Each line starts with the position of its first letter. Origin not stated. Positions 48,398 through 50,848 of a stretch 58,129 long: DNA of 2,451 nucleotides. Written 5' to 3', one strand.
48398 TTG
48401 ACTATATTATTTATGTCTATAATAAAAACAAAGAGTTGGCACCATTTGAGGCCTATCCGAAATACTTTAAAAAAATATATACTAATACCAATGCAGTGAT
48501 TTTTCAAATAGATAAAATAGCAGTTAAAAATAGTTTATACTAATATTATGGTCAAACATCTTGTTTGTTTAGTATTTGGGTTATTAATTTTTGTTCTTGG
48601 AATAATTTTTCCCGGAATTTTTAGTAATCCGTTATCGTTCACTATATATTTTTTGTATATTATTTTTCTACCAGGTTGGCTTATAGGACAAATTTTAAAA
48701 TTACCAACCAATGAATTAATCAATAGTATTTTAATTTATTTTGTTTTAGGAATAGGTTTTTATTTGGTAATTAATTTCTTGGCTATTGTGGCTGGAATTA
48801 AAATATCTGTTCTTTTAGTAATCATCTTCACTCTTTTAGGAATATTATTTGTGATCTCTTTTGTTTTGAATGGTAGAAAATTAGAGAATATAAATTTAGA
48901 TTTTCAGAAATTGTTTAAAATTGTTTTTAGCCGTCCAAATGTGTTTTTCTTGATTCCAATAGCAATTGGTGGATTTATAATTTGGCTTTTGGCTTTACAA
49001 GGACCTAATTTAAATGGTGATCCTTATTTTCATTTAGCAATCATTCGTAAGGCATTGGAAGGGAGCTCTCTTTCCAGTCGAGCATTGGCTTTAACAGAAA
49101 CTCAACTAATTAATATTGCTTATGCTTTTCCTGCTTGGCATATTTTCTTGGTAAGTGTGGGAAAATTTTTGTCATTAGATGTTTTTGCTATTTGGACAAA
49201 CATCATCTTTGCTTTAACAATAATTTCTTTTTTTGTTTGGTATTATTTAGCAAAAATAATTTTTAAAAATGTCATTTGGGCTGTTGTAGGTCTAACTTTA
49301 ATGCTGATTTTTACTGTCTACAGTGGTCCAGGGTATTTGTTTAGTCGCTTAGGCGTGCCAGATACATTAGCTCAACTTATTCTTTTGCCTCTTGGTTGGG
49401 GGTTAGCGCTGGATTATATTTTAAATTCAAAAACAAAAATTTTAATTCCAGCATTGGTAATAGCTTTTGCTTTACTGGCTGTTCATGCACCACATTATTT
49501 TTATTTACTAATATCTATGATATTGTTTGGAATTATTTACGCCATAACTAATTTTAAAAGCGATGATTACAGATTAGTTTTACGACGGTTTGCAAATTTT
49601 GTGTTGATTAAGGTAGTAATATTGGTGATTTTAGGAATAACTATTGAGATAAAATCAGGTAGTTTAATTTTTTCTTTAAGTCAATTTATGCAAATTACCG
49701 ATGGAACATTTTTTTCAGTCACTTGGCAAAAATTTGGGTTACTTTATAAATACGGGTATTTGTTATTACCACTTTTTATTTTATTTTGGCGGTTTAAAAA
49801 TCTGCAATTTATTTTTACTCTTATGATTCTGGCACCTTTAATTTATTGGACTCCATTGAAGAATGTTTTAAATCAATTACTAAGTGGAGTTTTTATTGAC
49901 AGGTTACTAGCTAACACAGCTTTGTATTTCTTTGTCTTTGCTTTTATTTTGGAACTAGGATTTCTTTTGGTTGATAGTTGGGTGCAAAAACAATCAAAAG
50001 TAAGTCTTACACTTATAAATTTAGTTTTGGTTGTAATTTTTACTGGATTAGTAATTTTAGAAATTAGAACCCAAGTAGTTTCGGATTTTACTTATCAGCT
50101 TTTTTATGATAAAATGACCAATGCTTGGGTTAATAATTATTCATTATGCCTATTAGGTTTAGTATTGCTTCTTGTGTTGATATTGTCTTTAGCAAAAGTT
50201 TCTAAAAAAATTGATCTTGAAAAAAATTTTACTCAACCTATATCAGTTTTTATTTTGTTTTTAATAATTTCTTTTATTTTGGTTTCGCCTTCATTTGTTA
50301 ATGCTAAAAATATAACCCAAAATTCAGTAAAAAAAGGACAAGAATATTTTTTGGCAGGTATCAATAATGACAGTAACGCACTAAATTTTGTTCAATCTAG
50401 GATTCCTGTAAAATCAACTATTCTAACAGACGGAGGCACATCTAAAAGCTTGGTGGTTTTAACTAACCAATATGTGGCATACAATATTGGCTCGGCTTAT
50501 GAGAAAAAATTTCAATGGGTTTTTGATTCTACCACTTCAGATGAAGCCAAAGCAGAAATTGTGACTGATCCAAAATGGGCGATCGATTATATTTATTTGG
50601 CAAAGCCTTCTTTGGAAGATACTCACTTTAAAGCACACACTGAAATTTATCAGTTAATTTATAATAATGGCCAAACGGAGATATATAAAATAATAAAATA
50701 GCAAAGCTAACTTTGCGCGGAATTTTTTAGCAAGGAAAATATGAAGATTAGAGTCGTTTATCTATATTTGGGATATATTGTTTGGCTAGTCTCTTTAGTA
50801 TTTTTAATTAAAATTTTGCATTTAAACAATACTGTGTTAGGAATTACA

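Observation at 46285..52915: Tandem triplet of ~720-aa, ~15-TM paralogous membrane proteins that I cannot place in a named family (candidate new GT-C-like clade)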

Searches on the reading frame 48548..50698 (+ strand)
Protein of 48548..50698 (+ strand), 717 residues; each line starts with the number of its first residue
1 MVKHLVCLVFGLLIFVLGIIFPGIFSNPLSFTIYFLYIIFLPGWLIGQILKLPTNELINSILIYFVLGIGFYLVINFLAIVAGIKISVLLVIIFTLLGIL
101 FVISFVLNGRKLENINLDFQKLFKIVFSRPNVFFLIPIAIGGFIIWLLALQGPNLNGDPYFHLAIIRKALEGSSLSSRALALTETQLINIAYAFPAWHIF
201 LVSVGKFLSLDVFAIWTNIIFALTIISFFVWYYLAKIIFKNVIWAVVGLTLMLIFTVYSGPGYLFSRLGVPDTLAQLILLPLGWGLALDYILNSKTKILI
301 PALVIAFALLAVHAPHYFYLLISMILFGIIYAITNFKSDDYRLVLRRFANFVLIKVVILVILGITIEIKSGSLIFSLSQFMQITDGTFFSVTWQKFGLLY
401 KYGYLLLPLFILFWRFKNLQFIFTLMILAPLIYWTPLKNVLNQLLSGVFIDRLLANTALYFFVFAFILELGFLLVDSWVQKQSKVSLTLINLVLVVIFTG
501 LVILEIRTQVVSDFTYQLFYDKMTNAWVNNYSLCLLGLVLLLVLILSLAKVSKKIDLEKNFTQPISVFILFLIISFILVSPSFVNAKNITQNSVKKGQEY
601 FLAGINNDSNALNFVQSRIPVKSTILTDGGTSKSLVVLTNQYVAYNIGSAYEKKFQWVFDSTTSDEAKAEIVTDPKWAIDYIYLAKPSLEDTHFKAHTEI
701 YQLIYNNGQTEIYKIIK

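Call 4: search_protein_families(library=pfam, proteins=[window:48548-50698:+], max_evalue=10)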
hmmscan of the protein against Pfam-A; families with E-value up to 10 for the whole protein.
window:48548-50698:+ (717 aa): 0 families

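Call 5: search_protein_families(library=ncbifam, proteins=[window:48548-50698:+], max_evalue=10)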
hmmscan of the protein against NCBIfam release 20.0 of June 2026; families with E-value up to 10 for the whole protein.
window:48548-50698:+ (717 aa): 0 families

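Call 11: find_homologous_proteins(query=window:48548-50698:+, max_evalue=0.001)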
Query window:48548-50698:+ (717 aa): 36 proteins with E <= 0.001 among 8000 candidates.
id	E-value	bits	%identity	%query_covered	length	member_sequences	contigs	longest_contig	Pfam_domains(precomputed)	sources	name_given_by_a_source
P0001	0.0e+0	1520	100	100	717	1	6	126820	-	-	-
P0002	1.4e-203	696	48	100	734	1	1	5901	PF20176.4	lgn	-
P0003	5.7e-203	694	48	100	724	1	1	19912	PF20176.4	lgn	-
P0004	2.0e-201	689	47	100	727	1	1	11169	PF20176.4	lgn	-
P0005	3.1e-195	669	48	99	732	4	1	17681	-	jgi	jgi:hypothetical protein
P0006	3.3e-195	669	48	100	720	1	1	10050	-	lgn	-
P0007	4.0e-194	665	48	97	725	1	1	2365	-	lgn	-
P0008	2.9e-191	656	47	100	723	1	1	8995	-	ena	-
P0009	8.3e-189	648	47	100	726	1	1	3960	PF20176.4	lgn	-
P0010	2.9e-187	643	45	99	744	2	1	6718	PF20176.4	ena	-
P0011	8.9e-187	641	48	100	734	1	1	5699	-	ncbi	-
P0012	2.0e-186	640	45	97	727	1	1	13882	PF20176.4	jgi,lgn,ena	-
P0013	4.6e-186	639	44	97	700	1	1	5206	PF20176.4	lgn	-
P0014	5.5e-186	638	47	97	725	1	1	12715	-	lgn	-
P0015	9.2e-183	628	44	99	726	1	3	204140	PF20176.4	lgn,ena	-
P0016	2.3e-177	610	45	97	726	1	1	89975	PF19554.5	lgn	-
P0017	1.3e-174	601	50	84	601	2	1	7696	PF20176.4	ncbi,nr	ncbi:MAG: hypothetical protein M1429_00955, partial [Patescibacteria group bacterium]|nr:hypothetica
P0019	2.7e-153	530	40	97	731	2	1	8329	PF20176.4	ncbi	-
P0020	9.8e-153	528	40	100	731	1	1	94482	PF20176.4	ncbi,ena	-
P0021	9.0e-151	522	40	97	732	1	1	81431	PF20176.4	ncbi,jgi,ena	ncbi:MAG: DUF6541 family protein [Patescibacteria group bacterium]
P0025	6.8e-112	393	36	95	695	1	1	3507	PF19554.5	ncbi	-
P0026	1.9e-111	392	35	99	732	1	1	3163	PF20176.4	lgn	-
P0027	1.7e-109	386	35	96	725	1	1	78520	PF20176.4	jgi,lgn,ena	-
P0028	4.2e-109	384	34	100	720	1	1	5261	PF20176.4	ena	-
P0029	3.6e-103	365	33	99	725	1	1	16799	PF20176.4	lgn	-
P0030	1.7e-102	362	32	100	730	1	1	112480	-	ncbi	-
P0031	7.4e-97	344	33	99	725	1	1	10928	PF20176.4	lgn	-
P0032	3.4e-92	328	33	92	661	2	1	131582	PF20176.4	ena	-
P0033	6.5e-81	291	30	96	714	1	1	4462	PF20176.4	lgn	-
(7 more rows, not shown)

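Call 12: search_solved_structures(query=window:48548-50698:+, max_evalue=10)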
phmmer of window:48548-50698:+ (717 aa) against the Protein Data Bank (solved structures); distinct sequences matched with E-value up to 10: 0.

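Call 16: search_protein_families(library=pfam, alignment_id=A1, max_evalue=1)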
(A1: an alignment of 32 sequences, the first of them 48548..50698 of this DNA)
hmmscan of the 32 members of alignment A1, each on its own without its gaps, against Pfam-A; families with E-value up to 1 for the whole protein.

A. member 1, window:48548-50698:+ (717 aa): 0 families

B. families by the number of members that match (of 32 scanned): 12 families
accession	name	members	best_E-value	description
PF20176.3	DUF6541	17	5.6e-16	Family of unknown function (DUF6541)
PF19554.4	DUF6077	6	1.5e-11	Family of unknown function (DUF6077)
PF05439.17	JTB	2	0.11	Jumping translocation breakpoint protein (JTB)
PF05101.18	VirB3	1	0.018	Type IV secretory pathway, VirB3-like protein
PF13630.11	SdpI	1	0.031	SdpI/YfhL protein family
PF14681.12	UPRTase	1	0.039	Uracil phosphoribosyltransferase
PF11857.13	DUF3377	1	0.078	Domain of unknown function (DUF3377)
PF15013.11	CCSMST1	1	0.13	CCSMST1 family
PF18774.7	APOBEC4_like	1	0.2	APOBEC4-like -AID/APOBEC-deaminase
PF02010.21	REJ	1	0.21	REJ domain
PF14030.11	DUF4245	1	0.35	Protein of unknown function (DUF4245)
PF13567.11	DUF4131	1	0.85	Domain of unknown function (DUF4131)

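Call 17: search_solved_structures(query=A1, max_evalue=10, show_alignments=3)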
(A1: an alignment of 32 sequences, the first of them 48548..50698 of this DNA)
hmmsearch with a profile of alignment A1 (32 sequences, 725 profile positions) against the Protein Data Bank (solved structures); distinct sequences matched with E-value up to 10: 0.

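Call 20: search_protein_families(library=pfam, proteins=[P0021, P0020, P0016, P0025, P0002, P0015], max_evalue=0.1)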
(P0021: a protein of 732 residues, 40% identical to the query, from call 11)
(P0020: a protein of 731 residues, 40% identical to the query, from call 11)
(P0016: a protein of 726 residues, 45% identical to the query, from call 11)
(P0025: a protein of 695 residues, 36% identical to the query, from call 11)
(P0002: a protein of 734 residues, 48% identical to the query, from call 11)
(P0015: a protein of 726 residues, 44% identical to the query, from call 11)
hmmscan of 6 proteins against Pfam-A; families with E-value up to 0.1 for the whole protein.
P0021 (732 aa): 1 family
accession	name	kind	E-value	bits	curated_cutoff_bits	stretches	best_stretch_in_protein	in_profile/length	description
PF20176.3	DUF6541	-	1.9e-11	43.4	29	1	46-471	3-442/646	Family of unknown function (DUF6541)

P0020 (731 aa): 1 family
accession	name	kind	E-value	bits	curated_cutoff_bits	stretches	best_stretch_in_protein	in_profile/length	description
PF20176.3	DUF6541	-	3.9e-14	52.3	29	1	45-382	2-342/646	Family of unknown function (DUF6541)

P0016 (726 aa): 2 families
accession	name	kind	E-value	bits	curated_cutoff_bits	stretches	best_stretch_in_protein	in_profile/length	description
PF19554.4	DUF6077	-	2.6e-10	40.1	27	1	35-339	7-325/354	Family of unknown function (DUF6077)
PF13630.11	SdpI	-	0.031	14.8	28.2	1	4-44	24-62/71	SdpI/YfhL protein family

P0025 (695 aa): 1 family
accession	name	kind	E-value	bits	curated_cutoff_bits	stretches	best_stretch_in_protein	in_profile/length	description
PF19554.4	DUF6077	-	2.5e-09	36.9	27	1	29-258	39-279/354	Family of unknown function (DUF6077)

P0002 (734 aa): 3 families
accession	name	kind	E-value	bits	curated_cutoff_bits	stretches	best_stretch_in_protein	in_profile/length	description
PF20176.3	DUF6541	-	5.6e-16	58.4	29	1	46-464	3-426/646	Family of unknown function (DUF6541)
PF05101.18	VirB3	-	0.018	15.8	23.9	1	302-353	12-62/84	Type IV secretory pathway, VirB3-like protein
PF11857.13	DUF3377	-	0.078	13.4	26.5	1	101-128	36-63/72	Domain of unknown function (DUF3377)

P0015 (726 aa): 1 family
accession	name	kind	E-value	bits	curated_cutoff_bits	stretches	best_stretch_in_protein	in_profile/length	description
PF20176.3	DUF6541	-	7.7e-11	41.4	29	1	45-446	2-414/646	Family of unknown function (DUF6541)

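Call 28: find_related_loci(query=A1, collection=genome_contigs, flank=10000)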
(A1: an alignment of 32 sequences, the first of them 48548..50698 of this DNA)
Query A1 (717 aa) in genome_contigs; peptide patterns used: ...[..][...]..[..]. (x = any residue, [..] = any of these).
13 stretches matched a pattern; 6 encode a relative of the query (tblastn E <= 1e-3); 6 distinct loci.
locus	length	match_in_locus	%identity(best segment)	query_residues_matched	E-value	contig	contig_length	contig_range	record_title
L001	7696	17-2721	49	29-713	1e-164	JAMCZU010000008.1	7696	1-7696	MAG: Patescibacteria group bacterium isolate FK_Sedi_B_Bin.291 NODE_41423_length_7696_cov_28.8281, whole genome shotgun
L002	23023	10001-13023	37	35-717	9e-127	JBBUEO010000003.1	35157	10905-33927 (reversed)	MAG: Patescibacteria group bacterium isolate H43-bin058_1 H43_bin058_1_000000000003, whole genome shotgun sequence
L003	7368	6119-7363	45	24-440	5e-112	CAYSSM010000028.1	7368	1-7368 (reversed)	MAG TPA_asm: uncultured Candidatus Saccharibacteria bacterium isolate SRP050083_co1_294 genome assembly, contig: NODE_53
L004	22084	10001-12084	43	22-717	1e-129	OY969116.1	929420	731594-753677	MAG: uncultured Candidatus Berkelbacteria bacterium isolate MFD04408.bin.c.6 genome assembly, chromosome: 1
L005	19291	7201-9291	40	20-708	9e-146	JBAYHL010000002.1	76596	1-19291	MAG: Patescibacteria group bacterium isolate SO_2016_GW1_149 scaffold00746_OW334_2016, whole genome shotgun sequence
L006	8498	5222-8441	37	26-717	2e-81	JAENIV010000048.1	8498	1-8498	MAG: Candidatus Berkelbacteria bacterium isolate CoA_1_bin.50 scaffold_10376, whole genome shotgun sequence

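Call 32: predict_structure(alignment_id=A1)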
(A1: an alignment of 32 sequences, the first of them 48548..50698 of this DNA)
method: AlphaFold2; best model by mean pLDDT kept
length: 717 residues; sequences in the alignment: 32
mean_pLDDT: 91.2   pTM: 0.92
mean pLDDT of the five models: 91.2, 90.2, 89.5, 89.1, 88.8
residues with pLDDT >= 90: 532; 70-90: 163; 50-70: 22; < 50: 0
segments of 3 or more residues with pLDDT < 50: none
pLDDT, mean of each block of 10 residues (from residue 1): 84 87 91 94 94 84 96 96 96 96 87 63 74 94 94 88 94 92 78 89 93 94 97 97 96 87 88 96 97 89 95 95 97 95 96 94 88 84 63 90 96 93 96 92 89 94 97 94 95 97 96 95 96 97 95 88 94 97 88 81 93 96 93 94 84 87 91 91 90 91 95 94
secondary structure, 60 per line:
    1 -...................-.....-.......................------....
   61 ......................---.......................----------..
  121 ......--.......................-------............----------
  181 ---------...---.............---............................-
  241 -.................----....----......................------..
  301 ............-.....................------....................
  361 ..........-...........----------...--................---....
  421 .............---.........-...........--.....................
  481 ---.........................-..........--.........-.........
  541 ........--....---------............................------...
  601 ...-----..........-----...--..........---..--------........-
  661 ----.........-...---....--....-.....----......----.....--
elements in order (helices of 4 or more, strands of 3 or more residues): H2-20 H22-26 H28-50 H57-82 H86-108 H119-126 H129-151 H159-170 H196-208 H212-239 H242-258 H263-266 H271-292 H299-312 H314-334 H341-370 H372-382 H398-413 H417-433 H437-445 H447-457 H460-480 H484-508 H510-519 H522-530 H532-548 H551-554 H564-591 H598-603 H609-618 E624-626 H629-638 H652-659 H665-673 E681-684 H687-690 H692-696 E701-706 E711-715

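Call 34: fold_search(model_id=the predicted structure, library=pdb)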
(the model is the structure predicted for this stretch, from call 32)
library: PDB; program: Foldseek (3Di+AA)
matches with E <= 10: 126; with E <= 0.001: 20
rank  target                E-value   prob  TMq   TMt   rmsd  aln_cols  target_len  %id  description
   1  8age_A                7.4e-06  1.00  0.42  0.46  11.4       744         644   11  Structure of yeast oligosaccharylransferase complex with acceptor peptide bound (released 2022-12-07)
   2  8if8_C                7.7e-06  1.00  0.46  0.54   8.0       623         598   11  Arabinosyltransferase AftA (released 2023-05-31)
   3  9n9j_I                2.2e-05  1.00  0.42  0.43  13.1       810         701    8  Structure of a GRP94 folding intermediate engaged with a CCDC134- and FKBP11-bound secretory translocon (released 2025-11-19)
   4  6c26_A                2.5e-05  1.00  0.41  0.45  12.5       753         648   11  The Cryo-EM structure of a eukaryotic oligosaccharyl transferase complex (released 2018-01-31)
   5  7oci_F                3.4e-05  1.00  0.43  0.48  11.5       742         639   10  Cryo-EM structure of yeast Ost6p containing oligosaccharyltransferase complex (released 2022-02-16)
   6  6ezn_F                3.4e-05  1.00  0.43  0.46  11.7       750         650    9  Cryo-EM structure of the yeast oligosaccharyltransferase (OST) complex (released 2018-01-17)
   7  8if8_B                4.0e-05  1.00  0.46  0.52   8.5       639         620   11  Arabinosyltransferase AftA (released 2023-05-31)
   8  8agb_A                5.2e-05  1.00  0.39  0.43  13.7       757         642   11  Structure of yeast oligosaccharylransferase complex with lipid-linked oligosaccharide bound (released 2022-12-07)
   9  7zli_A                5.6e-05  1.00  0.45  0.48  10.2       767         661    8  Cryo-EM structure of C-mannosyltransferase CeDPY19, in complex with Dol25-P-Man and bound to CMT2-Fab and anti-Fab nan (released 2023-01-11)
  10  8agc_A                7.1e-05  1.00  0.44  0.45  10.5       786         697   10  Structure of yeast oligosaccharylransferase complex with lipid-linked oligosaccharide and non-acceptor peptide bound (released 2022-12-07)
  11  5ezm                  7.9e-05  1.00  0.39  0.48  12.0       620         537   11  Crystal Structure of ArnT from Cupriavidus metallidurans in the apo state (released 2016-02-17)
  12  5f15                  8.6e-05  1.00  0.39  0.48  11.7       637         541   10  Crystal Structure of ArnT from Cupriavidus metallidurans bound to Undecaprenyl phosphate (released 2016-02-17)
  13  7zlg_A                1.4e-04  1.00  0.38  0.40  16.7       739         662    9  Cryo-EM structure of C-mannosyltransferase CeDPY19, in complex with acceptor peptide and bound to CMT2-Fab and anti-Fa (released 2023-01-11)
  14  7zlh_A                2.9e-04  1.00  0.37  0.40  17.4       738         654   10  Cryo-EM structure of C-mannosyltransferase CeDPY19, in apo state, bound to CMT2-Fab and anti-Fab nanobody (released 2023-01-11)
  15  6s7o_A                4.0e-04  1.00  0.44  0.47  10.7       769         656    9  Cryo-EM structure of human oligosaccharyltransferase complex OST-A (released 2019-12-18)
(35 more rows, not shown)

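Call 40: search_protein_representatives(alignment_id=A1)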
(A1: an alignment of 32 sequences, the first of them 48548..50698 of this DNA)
Query: 32 sequences, 725 profile positions. Proteins with E-value up to 0.001 (for the whole library): 753; up to 1e-10: 339; up to 1e-30: 109. The best 150 are listed.
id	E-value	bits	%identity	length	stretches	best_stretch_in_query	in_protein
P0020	7.9e-279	943.5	-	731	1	1-725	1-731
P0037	2.3e-255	865.9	-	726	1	1-725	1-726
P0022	1.4e-245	833.6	-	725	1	1-723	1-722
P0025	1.2e-237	807.3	-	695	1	42-725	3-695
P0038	5.8e-229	778.6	-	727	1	1-725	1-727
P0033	4.2e-214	729.5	-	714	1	2-725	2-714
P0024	4.3e-175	600.5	-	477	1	1-450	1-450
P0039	2.7e-171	588.0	-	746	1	1-724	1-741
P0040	6.9e-170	583.3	-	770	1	3-723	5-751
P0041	3.4e-168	577.7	-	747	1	7-725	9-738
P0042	2.0e-166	571.8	-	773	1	9-725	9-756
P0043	3.8e-166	570.9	-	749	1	10-725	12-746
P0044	3.4e-164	564.5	-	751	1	3-723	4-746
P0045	9.2e-163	559.8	-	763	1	4-724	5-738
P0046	3.1e-162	558.0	-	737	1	3-723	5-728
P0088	7.1e-134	464.3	-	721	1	5-723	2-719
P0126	2.5e-39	151.7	-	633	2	40-448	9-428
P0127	1.1e-38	149.6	-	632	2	42-522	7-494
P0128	4.7e-38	147.5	-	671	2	8-518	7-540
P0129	3.2e-37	144.7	-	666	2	13-510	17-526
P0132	3.3e-35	138.1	-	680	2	12-518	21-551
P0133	6.8e-35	137.0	-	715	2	16-477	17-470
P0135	3.9e-34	134.5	-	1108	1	21-451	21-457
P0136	7.5e-34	133.6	-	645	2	38-508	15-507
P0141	1.6e-30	122.6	-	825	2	36-494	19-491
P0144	6.0e-30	120.7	-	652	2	36-504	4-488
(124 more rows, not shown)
